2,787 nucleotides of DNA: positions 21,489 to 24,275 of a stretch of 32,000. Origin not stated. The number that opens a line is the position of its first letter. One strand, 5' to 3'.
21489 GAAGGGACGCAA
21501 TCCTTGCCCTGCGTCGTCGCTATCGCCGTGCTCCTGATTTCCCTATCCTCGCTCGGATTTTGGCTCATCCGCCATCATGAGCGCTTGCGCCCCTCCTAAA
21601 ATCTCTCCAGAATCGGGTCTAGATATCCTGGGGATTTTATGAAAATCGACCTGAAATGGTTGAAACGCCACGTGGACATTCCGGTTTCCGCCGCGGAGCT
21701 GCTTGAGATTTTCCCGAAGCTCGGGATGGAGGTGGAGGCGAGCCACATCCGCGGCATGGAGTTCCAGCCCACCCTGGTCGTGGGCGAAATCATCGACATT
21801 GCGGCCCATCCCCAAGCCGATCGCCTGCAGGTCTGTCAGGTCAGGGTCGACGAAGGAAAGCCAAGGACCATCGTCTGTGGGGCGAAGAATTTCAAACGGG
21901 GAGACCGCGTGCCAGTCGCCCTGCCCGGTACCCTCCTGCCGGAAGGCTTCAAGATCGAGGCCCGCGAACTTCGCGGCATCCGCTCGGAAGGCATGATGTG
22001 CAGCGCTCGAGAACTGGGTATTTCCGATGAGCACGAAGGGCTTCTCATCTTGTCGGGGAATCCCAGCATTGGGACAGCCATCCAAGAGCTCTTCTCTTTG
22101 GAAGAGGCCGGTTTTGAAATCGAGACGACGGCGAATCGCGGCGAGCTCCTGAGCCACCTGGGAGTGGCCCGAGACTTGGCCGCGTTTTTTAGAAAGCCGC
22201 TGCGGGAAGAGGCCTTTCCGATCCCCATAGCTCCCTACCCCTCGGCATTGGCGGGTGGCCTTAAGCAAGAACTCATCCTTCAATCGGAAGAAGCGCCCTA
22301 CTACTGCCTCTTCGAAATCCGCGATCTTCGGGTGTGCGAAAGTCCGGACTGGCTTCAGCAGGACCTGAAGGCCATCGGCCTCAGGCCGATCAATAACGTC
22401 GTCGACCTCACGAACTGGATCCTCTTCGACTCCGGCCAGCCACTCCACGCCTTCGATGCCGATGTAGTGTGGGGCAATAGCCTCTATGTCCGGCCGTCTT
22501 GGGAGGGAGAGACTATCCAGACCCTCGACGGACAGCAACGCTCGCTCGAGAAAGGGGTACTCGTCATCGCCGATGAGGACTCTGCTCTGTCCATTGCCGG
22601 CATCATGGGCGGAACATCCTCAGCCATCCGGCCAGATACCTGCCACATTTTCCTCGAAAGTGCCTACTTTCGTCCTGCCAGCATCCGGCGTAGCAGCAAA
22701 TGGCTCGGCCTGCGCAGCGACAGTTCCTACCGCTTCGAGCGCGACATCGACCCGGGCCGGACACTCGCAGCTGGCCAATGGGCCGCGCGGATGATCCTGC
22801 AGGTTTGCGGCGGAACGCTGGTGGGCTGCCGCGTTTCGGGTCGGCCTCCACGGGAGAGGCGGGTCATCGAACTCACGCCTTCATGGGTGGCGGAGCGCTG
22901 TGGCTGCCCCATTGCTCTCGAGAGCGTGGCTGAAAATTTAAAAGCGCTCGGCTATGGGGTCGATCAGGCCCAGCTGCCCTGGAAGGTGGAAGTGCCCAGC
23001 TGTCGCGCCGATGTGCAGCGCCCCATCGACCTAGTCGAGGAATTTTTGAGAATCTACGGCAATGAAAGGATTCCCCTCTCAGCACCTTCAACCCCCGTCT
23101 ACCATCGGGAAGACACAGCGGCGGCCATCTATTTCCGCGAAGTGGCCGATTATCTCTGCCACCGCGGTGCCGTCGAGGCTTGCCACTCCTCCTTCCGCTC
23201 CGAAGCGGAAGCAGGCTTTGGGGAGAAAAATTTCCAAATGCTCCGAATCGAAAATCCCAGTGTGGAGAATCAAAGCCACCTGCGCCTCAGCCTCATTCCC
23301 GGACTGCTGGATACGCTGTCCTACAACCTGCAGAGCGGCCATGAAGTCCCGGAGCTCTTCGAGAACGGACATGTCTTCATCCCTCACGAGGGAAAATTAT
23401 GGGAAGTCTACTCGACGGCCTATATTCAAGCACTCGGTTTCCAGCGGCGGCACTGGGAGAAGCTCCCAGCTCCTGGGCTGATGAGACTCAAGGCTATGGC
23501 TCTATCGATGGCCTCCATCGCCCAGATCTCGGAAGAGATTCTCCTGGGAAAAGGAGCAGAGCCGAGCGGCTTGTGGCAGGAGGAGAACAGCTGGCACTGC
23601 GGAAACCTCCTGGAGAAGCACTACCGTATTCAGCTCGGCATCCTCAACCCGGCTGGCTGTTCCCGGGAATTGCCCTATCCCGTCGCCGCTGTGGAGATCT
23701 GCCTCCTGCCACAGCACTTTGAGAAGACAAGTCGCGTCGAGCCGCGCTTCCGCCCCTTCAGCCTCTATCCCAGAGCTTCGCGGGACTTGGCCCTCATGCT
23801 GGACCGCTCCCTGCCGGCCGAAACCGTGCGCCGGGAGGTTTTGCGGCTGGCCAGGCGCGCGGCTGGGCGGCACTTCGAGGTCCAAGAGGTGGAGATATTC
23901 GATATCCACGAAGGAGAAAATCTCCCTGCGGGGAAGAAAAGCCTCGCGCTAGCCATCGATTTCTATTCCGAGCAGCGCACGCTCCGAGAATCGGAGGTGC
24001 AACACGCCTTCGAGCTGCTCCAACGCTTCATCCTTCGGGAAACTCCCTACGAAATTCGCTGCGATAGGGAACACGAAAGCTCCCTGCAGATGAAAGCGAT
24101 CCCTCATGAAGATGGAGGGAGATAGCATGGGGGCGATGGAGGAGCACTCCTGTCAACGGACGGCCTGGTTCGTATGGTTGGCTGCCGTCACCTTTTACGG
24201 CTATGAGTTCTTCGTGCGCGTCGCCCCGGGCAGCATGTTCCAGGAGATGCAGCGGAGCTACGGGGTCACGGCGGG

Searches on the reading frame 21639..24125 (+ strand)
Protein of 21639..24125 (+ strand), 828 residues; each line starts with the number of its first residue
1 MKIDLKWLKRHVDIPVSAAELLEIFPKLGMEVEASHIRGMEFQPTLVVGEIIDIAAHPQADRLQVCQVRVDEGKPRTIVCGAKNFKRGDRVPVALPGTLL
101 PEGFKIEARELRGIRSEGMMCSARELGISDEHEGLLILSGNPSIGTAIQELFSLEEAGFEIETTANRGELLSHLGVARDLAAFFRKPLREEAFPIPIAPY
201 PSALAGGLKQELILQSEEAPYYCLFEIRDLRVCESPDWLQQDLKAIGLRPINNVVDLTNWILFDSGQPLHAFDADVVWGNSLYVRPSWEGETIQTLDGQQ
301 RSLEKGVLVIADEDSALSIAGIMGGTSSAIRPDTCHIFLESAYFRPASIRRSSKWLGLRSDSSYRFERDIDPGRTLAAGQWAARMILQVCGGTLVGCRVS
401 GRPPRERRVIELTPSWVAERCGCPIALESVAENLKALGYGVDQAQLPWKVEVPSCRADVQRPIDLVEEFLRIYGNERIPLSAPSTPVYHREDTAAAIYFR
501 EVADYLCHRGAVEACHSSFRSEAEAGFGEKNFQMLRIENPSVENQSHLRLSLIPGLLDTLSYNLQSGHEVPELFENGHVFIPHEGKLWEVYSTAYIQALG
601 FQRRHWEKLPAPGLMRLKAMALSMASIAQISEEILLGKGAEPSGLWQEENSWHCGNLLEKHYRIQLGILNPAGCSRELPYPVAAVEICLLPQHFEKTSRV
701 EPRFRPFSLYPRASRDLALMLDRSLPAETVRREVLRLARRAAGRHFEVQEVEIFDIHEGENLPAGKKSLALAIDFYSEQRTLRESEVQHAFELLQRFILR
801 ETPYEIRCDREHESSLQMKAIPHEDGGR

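Call 10: search_protein_families(library=ncbifam, proteins=[window:21639-24125:+])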
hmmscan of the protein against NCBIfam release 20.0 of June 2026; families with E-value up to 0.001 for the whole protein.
window:21639-24125:+ (828 aa): 9 families
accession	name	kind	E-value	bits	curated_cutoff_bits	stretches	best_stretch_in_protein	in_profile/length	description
TIGR00472.1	pheT_bact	equivalog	3.4e-183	611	402.65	1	1-806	1-797/798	phenylalanine--tRNA ligase subunit beta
NF001882.0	PRK00629.5-4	equivalog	2.7e-48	164.8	527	1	3-577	3-558/725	phenylalanine--tRNA ligase subunit beta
NF045760.1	YtpR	equivalog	1.6e-31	109.6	100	1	39-147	76-184/185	YtpR family tRNA-binding protein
NF045867.1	PheT_Nterm_rel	equivalog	7.9e-15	55.3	120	1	40-128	83-170/171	TyrS-associated PheT N-terminal domain-related protein TapR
TIGR00471.1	pheT_arch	equivalog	6.1e-13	48.1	282.65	1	408-582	278-452/551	phenylalanine--tRNA ligase subunit beta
NF001879.0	PRK00629.5-1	equivalog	1.7e-10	40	840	1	19-186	20-189/718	phenylalanine--tRNA ligase subunit beta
NF008900.0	PRK12267.1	equivalog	0.00013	20.6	598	1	45-125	552-628/648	methionine--tRNA ligase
TIGR00469.1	pheS_mito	equivalog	0.00036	19.3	258.35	1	700-789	347-434/451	phenylalanine--tRNA ligase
NF001100.0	PRK00133.1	equivalog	0.00052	18.7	587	1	45-125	580-655/676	methionine--tRNA ligase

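Call 41: find_homologous_proteins(query=window:21639-24125:+, max_evalue=1e-100)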
Query window:21639-24125:+ (828 aa): 4451 proteins with E <= 1e-100 among 8000 candidates; the best 120 are listed.
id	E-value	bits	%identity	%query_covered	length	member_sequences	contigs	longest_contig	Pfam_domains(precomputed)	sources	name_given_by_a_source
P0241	0.0e+0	1900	100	100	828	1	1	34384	PF03483.23,PF03147.20,PF03484.22,PF17759.7,PF01588.27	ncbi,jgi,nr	ncbi:MAG: phenylalanine--tRNA ligase subunit beta [Puniceicoccales bacterium]|jgi:phenylalanyl-tRNA 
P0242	0.0e+0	1538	75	99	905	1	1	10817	PF03483.23,PF03147.20,PF03484.22,PF17759.7,PF01588.27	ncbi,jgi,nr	ncbi:MAG: phenylalanine--tRNA ligase subunit beta [Puniceicoccales bacterium]|jgi:phenylalanyl-tRNA 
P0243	0.0e+0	1268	68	97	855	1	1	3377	PF03483.23,PF03147.20,PF03484.22,PF17759.7,PF01588.27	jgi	jgi:phenylalanyl-tRNA synthetase beta chain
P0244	0.0e+0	1146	64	97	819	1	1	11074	PF03483.23,PF03147.20,PF03484.22,PF17759.7,PF01588.27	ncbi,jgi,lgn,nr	ncbi:MAG: phenylalanine--tRNA ligase subunit beta [Puniceicoccales bacterium]|jgi:phenylalanyl-tRNA 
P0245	0.0e+0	1130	62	97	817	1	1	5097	PF03483.23,PF03147.20,PF03484.22,PF17759.7,PF01588.27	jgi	jgi:phenylalanyl-tRNA synthetase beta chain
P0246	0.0e+0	1098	57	99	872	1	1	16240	PF03483.23,PF03147.20,PF03484.22,PF17759.7,PF01588.27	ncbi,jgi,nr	ncbi:MAG: phenylalanine--tRNA ligase subunit beta [Puniceicoccales bacterium]|jgi:phenylalanyl-tRNA 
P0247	0.0e+0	1060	73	71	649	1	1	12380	PF03483.23,PF03147.20,PF03484.22,PF17759.7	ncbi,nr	ncbi:MAG: phenylalanine--tRNA ligase subunit beta, partial [Puniceicoccales bacterium]|nr:phenylalan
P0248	2.0e-288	977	62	86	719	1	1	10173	PF03483.23,PF03147.20,PF03484.22,PF17759.7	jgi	jgi:phenylalanyl-tRNA synthetase beta chain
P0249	4.5e-222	757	56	75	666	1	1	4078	PF03483.23,PF03147.20,PF03484.22,PF17759.7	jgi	-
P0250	3.7e-204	698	43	97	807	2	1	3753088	PF03483.23,PF03147.20,PF03484.22,PF17759.7,PF01588.27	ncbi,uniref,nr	ncbi:phenylalanine--tRNA ligase subunit beta [Ruficoccus sp. ZRK36]|uniref:phenylalanine--tRNA ligas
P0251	1.3e-203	696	43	97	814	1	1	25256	PF03483.23,PF03147.20,PF03484.22,PF17759.7,PF01588.27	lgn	-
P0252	5.4e-203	694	44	98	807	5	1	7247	PF03483.23,PF03147.20,PF03484.22,PF17759.7,PF01588.27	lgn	-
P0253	1.3e-202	693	44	97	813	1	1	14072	PF03483.23,PF03147.20,PF03484.22,PF17759.7,PF01588.27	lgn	-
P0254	1.6e-202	693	44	98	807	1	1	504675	PF03483.23,PF03147.20,PF03484.22,PF17759.7,PF01588.27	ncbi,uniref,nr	ncbi:phenylalanine--tRNA ligase subunit beta [Ruficoccus amylovorans]|uniref:Phenylalanine--tRNA lig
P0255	3.1e-200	685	44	97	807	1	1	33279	PF03483.23,PF03147.20,PF03484.22,PF17759.7,PF01588.27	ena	-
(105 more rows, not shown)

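Call 42: find_encoding_contigs(protein=P0242, flank=10000)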
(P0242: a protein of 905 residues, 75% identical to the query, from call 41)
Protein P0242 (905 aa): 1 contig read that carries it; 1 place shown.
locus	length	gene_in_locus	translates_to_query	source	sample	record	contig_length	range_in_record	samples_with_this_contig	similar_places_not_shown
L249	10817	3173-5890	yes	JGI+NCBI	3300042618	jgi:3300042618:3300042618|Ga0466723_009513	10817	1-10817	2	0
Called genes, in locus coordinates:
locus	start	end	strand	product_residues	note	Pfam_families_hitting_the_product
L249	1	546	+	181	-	PF11380:Stealth_CR2, PF17102:Stealth_CR3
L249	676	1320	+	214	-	PF01553:Acyltransferase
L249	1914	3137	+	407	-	PF07690:MFS_1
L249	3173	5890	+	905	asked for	PF01588:tRNA_bind, PF03483:B3_4, PF03484:B5, PF17759:tRNA_synthFbeta, PF03147:FDX-ACB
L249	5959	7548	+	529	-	PF00083:Sugar_tr (faint), PF07690:MFS_1, PF13347:MFS_2 (weak), PF07690:MFS_1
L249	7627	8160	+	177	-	-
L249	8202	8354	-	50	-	-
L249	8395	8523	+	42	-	-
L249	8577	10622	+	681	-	PF02518:HATPase_c, PF13589:HATPase_c_3, PF01119:DNA_mis_repair, PF08676:MutL_C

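Call 43: find_encoding_contigs(protein=P0247, flank=10000)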
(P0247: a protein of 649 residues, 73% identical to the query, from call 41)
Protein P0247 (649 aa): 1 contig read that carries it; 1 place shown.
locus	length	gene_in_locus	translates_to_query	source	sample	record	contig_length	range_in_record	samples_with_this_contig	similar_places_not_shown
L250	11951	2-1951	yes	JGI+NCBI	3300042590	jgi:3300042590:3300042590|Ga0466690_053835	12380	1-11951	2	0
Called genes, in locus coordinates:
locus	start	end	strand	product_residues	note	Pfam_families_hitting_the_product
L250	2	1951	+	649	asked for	PF03483:B3_4, PF03484:B5, PF17759:tRNA_synthFbeta, PF03147:FDX-ACB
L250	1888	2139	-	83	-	-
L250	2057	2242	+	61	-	-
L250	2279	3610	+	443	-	PF00083:Sugar_tr (faint), PF07690:MFS_1, PF12832:MFS_1_like (weak)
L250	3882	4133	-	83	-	-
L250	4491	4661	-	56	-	-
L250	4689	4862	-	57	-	-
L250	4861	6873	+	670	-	PF02518:HATPase_c, PF13589:HATPase_c_3, PF01119:DNA_mis_repair, PF08676:MutL_C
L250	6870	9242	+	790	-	PF07697:7TMR-HDED, PF07698:7TM-7TMR_HD, PF01966:HD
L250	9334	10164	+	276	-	PF17930:LpxI_N, PF06230:LpxI_C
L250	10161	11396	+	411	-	PF12704:MacB_PCD, PF02687:FtsX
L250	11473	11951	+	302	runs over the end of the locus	?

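Call 44: find_encoding_contigs(protein=P0246, flank=10000)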
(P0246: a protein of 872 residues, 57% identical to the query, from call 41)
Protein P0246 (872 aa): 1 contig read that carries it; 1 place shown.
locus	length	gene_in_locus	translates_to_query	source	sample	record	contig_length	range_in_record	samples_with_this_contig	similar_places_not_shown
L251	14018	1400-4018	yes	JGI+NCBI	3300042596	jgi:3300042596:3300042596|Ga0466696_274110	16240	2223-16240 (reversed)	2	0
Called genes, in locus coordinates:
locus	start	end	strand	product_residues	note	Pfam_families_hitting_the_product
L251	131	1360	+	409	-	PF07690:MFS_1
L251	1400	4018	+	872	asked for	PF01588:tRNA_bind, PF03483:B3_4, PF03484:B5, PF17759:tRNA_synthFbeta, PF03147:FDX-ACB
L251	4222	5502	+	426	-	PF00083:Sugar_tr, PF07690:MFS_1, PF13347:MFS_2 (weak)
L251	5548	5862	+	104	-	-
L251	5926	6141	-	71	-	-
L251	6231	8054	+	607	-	PF02518:HATPase_c, PF13589:HATPase_c_3, PF01119:DNA_mis_repair, PF08676:MutL_C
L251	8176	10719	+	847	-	PF07697:7TMR-HDED, PF07698:7TM-7TMR_HD, PF01966:HD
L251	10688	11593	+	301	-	PF17930:LpxI_N, PF06230:LpxI_C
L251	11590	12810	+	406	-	PF12704:MacB_PCD, PF02687:FtsX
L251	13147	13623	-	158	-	-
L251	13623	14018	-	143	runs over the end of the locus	PF07963:N_methyl, PF08334:T2SSG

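Call 69: find_encoding_contigs(protein=P0241, flank=10000, max_places=3)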
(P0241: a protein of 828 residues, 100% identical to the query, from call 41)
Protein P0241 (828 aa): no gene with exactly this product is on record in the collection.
